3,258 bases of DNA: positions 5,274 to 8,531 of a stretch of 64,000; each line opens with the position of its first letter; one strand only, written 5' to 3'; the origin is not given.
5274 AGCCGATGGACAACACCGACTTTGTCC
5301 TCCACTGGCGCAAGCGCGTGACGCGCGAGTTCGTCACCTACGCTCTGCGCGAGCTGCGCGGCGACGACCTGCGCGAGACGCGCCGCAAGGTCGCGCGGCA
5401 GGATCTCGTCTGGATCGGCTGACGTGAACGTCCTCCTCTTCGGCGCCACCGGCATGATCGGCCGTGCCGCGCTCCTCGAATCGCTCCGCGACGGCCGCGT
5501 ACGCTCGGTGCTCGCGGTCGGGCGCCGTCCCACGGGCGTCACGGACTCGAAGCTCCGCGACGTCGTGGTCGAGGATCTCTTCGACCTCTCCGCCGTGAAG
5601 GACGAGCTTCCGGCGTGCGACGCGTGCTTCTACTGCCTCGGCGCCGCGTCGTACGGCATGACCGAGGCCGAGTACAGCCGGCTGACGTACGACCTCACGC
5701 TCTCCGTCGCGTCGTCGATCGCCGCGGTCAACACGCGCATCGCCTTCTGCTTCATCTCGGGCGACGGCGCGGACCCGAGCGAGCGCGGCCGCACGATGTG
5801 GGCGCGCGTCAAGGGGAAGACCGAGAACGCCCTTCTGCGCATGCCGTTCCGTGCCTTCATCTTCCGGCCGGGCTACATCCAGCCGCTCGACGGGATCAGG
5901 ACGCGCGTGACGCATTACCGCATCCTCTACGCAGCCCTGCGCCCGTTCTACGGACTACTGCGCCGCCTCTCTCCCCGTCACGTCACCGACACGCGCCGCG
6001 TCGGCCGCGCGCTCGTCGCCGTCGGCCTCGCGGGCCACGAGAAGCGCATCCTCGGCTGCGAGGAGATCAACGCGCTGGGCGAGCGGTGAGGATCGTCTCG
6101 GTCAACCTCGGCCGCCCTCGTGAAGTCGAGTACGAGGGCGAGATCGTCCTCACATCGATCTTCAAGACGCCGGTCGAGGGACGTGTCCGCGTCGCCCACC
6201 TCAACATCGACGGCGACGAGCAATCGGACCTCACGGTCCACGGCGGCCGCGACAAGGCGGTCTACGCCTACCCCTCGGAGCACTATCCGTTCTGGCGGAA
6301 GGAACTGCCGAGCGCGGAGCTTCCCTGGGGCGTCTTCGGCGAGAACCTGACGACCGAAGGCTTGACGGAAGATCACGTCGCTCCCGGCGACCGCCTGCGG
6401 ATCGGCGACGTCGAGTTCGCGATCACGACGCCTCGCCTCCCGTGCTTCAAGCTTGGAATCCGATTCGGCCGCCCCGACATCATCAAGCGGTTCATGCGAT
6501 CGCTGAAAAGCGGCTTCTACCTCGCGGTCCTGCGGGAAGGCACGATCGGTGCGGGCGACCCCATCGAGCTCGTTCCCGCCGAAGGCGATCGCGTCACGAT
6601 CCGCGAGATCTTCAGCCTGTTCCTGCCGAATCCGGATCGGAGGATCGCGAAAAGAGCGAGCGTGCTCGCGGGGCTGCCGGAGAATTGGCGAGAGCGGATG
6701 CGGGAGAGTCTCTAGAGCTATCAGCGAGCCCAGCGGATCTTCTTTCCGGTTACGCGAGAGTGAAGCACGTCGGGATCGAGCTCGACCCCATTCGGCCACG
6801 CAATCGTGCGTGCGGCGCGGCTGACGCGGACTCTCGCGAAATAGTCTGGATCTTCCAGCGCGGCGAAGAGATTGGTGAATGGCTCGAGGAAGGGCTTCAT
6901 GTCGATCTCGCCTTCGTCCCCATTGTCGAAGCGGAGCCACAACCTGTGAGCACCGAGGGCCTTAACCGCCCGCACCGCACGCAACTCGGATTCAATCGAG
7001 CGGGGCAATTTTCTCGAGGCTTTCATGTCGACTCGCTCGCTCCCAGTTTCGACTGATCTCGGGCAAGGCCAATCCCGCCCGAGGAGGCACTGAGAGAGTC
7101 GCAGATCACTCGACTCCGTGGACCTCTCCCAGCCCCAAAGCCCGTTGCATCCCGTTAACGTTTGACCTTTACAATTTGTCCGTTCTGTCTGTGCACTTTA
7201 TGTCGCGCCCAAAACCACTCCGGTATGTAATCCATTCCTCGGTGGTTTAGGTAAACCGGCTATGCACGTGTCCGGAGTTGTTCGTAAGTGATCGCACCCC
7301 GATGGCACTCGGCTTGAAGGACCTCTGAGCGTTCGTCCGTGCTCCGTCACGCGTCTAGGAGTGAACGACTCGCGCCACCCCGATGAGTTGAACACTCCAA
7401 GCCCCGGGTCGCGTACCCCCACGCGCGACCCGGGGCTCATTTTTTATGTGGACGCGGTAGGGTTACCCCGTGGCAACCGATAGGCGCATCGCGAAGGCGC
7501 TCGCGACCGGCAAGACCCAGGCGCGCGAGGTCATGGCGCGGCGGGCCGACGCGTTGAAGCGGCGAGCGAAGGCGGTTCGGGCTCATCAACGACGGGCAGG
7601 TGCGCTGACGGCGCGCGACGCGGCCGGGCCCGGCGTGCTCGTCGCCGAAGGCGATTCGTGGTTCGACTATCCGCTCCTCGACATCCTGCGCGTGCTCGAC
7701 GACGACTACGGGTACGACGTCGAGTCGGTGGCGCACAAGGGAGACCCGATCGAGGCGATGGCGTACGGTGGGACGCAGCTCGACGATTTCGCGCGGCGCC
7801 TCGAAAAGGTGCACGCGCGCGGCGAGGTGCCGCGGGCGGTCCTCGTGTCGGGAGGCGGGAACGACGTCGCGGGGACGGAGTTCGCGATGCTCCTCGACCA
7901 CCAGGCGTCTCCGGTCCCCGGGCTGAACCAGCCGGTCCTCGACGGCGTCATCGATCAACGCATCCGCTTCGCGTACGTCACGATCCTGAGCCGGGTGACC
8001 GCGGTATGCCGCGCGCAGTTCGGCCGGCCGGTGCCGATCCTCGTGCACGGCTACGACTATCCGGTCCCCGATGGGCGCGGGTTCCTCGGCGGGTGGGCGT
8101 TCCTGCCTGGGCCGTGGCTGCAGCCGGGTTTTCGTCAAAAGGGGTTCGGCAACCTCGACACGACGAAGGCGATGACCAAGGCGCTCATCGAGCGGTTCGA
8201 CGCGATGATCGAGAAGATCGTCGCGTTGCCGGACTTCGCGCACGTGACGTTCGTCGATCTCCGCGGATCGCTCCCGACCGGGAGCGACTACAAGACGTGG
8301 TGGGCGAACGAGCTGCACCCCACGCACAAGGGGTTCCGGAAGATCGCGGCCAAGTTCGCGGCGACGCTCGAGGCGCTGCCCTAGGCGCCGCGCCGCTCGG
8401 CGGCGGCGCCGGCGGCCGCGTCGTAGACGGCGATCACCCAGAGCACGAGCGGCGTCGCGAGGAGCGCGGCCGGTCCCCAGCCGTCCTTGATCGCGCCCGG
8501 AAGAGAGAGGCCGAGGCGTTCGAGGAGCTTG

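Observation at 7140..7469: Structured low-GC leader/ncRNA ending in the window's only textbook intrinsic terminator, 24 nt before a cytoplasmic SGNH hydrolase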

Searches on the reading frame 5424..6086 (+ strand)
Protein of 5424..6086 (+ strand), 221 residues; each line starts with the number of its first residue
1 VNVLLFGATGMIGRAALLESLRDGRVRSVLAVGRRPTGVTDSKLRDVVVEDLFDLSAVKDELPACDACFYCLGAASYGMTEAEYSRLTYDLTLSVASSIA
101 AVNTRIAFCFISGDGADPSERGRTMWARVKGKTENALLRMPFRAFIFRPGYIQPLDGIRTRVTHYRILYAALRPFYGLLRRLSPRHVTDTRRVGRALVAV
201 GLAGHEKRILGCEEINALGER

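Call 11: search_protein_families(library=pfam, proteins=[window:5424-6086:+], max_evalue=0.01)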
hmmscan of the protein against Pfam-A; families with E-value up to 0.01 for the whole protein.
window:5424-6086:+ (221 aa): 2 families
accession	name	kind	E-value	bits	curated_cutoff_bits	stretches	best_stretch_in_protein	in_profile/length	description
PF01370.27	Epimerase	-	2.7e-05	24.1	20.9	1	3-112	1-114/240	NAD dependent epimerase/dehydratase family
PF13460.12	NAD_binding_10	-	6.8e-05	23.2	27.2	1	7-92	1-78/184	NAD(P)H-binding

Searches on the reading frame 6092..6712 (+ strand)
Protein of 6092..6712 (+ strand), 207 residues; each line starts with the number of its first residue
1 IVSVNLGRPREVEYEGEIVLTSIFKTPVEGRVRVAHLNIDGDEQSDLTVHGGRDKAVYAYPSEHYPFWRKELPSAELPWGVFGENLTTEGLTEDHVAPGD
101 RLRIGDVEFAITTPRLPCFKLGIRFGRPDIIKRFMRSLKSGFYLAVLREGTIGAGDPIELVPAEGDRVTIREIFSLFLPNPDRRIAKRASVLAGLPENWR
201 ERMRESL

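Call 11: search_protein_families(library=pfam, proteins=[window:6092-6712:+], max_evalue=0.01)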
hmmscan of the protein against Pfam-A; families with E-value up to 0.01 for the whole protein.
window:6092-6712:+ (207 aa): 1 family
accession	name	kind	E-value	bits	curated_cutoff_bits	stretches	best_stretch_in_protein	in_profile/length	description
PF03473.23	MOSC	-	1.4e-36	125.6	22.7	1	47-159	2-120/120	MOSC domain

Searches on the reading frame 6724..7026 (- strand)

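Call 11: search_protein_families(library=pfam, proteins=[window:6724-7026:-], max_evalue=0.01)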
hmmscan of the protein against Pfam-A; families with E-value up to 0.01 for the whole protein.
window:6724-7026:- (101 aa): 1 family
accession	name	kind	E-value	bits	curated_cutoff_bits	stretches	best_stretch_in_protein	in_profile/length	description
PF10387.14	DUF2442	-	4.4e-14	52.9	23.9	1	18-90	1-68/72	Protein of unknown function (DUF2442)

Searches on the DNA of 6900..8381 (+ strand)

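Call 4: search_rna_families(source=window, start=6900, end=7700, threshold=evalue, max_evalue=10, show_alignments=3)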
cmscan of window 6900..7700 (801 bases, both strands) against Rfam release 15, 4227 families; matches with E-value up to 10: 4.
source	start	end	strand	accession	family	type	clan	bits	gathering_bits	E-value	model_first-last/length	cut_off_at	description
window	7400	7437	+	RF01719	Pseudomon-1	Gene; sRNA;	-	15.7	50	2.5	64-103/116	no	Pseudomon-1/ErsA RNA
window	7042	7169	-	RF01495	ACAT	Cis-reg;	-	14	37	3.7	1-147/147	no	Human acetyl-coA cholesterol acyltransferase mRNA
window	7397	7478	+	RF03018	RT-15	Gene; sRNA;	-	12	82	3.1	1-192/192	no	RT-15 RNA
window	7400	7445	-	RF01683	P6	Gene; sRNA;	-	9.9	50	4.4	473-510/510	no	Pseudomonas sRNA P6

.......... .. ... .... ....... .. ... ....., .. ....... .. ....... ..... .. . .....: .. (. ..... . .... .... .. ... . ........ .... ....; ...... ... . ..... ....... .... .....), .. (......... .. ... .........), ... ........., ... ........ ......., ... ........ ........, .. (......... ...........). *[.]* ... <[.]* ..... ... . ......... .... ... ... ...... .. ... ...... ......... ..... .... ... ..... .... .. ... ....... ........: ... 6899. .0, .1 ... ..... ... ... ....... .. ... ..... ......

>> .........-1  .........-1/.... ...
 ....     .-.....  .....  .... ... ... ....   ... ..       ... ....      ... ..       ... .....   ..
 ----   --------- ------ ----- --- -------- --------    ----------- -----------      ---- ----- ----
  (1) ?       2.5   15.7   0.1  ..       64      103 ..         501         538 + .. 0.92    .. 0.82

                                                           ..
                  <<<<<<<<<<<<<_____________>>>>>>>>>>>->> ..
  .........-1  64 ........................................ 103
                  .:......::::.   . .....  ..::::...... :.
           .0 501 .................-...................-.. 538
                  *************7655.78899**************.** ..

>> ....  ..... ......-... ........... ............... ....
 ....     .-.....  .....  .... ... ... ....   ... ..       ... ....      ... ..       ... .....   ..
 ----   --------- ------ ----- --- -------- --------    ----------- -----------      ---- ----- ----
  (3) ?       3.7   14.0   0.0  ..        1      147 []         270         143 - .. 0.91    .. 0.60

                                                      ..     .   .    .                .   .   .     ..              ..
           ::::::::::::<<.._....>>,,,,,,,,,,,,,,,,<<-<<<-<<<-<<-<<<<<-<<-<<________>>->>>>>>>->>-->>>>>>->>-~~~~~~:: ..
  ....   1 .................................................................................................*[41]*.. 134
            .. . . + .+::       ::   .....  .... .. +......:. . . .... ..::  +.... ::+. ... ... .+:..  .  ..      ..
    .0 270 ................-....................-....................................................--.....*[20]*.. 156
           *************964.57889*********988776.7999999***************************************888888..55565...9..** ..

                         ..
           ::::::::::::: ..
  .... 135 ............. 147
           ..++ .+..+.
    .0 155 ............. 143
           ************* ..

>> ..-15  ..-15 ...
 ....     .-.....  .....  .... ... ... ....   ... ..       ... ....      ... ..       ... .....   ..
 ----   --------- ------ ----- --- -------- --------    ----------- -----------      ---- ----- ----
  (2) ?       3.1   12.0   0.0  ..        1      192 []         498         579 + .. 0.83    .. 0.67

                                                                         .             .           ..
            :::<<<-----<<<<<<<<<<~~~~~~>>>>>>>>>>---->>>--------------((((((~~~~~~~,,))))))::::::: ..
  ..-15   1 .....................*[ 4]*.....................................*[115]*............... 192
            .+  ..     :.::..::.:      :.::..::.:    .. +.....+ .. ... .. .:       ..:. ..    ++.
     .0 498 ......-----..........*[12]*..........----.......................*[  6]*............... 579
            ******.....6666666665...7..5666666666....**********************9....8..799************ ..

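Call 45: search_rna_families(sources=[L082, L083, L089, L090, L094, L097, L102], threshold=evalue, max_evalue=1)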
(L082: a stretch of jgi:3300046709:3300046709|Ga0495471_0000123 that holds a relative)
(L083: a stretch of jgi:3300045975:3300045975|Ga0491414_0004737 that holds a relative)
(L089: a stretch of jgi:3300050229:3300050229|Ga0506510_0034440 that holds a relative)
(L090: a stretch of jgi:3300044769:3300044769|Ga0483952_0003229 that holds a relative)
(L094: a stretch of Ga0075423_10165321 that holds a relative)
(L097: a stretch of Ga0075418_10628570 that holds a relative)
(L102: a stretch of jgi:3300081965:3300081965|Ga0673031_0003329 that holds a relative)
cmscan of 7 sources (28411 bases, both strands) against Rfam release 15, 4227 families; matches with E-value up to 1: 1.
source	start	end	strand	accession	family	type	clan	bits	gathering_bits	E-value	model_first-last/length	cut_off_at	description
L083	3897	3959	-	RF00306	snoZ178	Gene; snRNA; snoRNA; CD-box;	-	26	100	0.17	20-79/152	no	Small nucleolar RNA Z178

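Call 50: build_rna_model(alignment_id=A3, structure=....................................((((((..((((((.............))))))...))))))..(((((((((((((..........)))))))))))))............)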
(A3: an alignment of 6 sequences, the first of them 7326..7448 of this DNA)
Model R1 built from alignment A3 (6 sequences, 128 columns); structure: as given.
model positions 122; base pairs 25; branch points 1; effective number of sequences 1.23; information 0.589 bits per position. Calibrated on 0.2 Mb of random sequence (short: E-values are rough).
structure used (alignment columns):
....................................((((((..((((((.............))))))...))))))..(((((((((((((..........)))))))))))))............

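Call 51: search_with_rna_model(model_id=R1, source=window, max_evalue=10)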
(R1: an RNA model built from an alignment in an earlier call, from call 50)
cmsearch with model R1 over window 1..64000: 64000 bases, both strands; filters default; matches with E-value up to 10: 8.
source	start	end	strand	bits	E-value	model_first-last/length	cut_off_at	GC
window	7326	7447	+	149.5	4.8e-36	1-122/122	no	0.63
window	7401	7437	-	20.1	0.0019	75-111/122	no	0.84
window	20511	20613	+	9.8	0.78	1-122/122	no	0.71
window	12866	12893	-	9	1.2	40-67/122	no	0.61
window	31333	31425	-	8.5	1.6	1-122/122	no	0.69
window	37323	37361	+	7.3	3.3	34-72/122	no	0.79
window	46372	46412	+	7.1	3.6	33-73/122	no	0.63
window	60996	61018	-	6.8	4.5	42-64/122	no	0.87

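Call 52: search_with_rna_model(model_id=R1, sources=[L001, L002, L003, L004, L005, L006, L007, L008, L009, L010, L011, L012, L013, L014, L015, L016, L017, L018, L019, L020, L021, L022, L023, L024, L025, L026, L027, L028, L029, L030, L031, L032, L033, L034, L035, L036, L037, L038, L039, L040, L041, L042, L043, L044, L045, L046, L047, L048, L049, L050, L051, L052, L053, L054, L055, L056, L057, L058, L059, L060, L061, L062, L063, L064, L065, L066, L067, L068, L069, L070, L071, L072, L073, L074, L075, L076, L077, L078, L079, L080, L092, L093, L096, L098, L099, L100, L101, L102, L103, L104], max_evalue=10)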
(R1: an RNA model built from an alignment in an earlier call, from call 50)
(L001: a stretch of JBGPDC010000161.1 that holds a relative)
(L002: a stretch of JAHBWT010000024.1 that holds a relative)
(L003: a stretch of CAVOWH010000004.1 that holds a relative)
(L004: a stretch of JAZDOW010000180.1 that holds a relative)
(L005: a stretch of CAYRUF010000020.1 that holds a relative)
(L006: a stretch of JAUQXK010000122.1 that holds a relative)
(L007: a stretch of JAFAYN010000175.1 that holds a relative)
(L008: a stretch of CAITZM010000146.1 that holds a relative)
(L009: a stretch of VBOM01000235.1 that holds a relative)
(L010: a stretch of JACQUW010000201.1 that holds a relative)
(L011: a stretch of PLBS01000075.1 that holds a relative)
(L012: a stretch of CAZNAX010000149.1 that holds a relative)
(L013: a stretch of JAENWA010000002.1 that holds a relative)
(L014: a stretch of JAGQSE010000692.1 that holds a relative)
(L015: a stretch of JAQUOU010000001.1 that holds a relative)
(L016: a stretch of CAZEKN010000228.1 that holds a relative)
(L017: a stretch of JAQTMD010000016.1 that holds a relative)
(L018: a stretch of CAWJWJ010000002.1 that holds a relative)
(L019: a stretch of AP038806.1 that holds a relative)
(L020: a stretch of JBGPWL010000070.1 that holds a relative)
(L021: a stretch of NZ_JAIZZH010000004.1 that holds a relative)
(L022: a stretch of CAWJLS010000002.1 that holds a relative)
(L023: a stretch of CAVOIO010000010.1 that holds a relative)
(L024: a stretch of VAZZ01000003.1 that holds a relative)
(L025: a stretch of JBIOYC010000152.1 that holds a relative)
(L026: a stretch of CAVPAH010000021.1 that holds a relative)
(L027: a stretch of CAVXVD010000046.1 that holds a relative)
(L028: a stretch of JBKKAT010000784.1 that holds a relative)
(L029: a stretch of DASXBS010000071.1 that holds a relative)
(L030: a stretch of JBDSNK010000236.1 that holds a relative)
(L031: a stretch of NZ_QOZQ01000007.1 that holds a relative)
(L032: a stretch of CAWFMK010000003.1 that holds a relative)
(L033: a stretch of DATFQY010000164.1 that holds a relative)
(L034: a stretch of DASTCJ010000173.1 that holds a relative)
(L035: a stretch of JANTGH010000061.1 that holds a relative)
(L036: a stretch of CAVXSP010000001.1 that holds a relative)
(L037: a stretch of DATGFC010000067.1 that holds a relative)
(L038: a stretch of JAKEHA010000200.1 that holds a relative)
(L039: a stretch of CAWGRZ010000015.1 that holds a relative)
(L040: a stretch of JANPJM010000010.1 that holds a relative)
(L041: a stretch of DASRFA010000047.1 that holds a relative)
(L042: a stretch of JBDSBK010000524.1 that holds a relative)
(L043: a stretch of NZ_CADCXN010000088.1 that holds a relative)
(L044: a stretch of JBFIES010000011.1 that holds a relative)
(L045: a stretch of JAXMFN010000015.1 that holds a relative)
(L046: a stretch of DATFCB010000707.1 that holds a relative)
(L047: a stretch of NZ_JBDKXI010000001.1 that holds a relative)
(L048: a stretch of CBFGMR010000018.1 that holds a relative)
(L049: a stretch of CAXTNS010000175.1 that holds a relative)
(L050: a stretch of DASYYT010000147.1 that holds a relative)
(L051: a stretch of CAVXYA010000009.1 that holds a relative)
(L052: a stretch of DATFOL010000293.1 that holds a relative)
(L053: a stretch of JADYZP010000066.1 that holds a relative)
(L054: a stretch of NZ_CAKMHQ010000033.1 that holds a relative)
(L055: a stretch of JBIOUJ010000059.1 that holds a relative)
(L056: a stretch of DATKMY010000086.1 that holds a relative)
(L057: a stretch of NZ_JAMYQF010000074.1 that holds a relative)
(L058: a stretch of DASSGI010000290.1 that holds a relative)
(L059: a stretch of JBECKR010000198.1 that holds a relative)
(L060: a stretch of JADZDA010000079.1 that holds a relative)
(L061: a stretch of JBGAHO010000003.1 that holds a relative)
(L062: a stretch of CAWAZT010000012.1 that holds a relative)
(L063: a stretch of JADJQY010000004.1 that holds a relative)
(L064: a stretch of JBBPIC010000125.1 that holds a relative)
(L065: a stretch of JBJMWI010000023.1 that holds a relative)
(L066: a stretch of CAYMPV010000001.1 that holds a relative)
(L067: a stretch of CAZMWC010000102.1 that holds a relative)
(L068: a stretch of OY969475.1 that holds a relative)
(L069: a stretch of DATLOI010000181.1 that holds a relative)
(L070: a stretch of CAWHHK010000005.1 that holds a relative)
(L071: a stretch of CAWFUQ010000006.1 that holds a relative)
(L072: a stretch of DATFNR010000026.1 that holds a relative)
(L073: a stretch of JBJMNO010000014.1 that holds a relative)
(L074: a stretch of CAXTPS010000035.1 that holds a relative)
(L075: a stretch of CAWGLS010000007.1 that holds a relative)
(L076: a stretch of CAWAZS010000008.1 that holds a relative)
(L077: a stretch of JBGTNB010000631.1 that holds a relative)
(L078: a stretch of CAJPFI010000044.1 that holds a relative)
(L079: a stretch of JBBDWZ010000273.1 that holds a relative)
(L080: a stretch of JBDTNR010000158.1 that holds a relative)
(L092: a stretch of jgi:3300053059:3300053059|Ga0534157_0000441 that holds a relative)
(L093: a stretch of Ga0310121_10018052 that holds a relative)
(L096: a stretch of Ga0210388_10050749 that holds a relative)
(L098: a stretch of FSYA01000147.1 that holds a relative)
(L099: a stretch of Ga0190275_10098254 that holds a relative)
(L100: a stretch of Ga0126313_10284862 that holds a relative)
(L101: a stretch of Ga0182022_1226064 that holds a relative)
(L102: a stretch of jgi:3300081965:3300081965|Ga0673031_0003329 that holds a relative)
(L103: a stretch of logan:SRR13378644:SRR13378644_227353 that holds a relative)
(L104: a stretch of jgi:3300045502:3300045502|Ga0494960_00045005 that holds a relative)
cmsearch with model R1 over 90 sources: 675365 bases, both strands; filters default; matches with E-value up to 10: 8.
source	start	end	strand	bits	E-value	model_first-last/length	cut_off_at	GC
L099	615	718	+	16.7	0.15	1-122/122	no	0.72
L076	4331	4437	+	16.2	0.19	1-122/122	no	0.72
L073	1028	1062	+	14.9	0.43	36-70/122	no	0.77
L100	1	62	-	13.3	1.1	1-62/122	3'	0.74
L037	2375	2505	+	12.9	1.3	1-122/122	no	0.59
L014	2787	2884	-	12.2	2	1-122/122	no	0.68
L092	4432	4520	-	11.7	2.6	1-122/122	no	0.69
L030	1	84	-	9.7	8.6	1-90/122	3'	0.71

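Call 81: search_dna_similar(query=window:7225-7446:+, collection=plasmids, mode=distant, max_evalue=0.001, max_rows=5)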
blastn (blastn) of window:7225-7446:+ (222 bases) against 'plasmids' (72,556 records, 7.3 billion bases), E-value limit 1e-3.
No match.
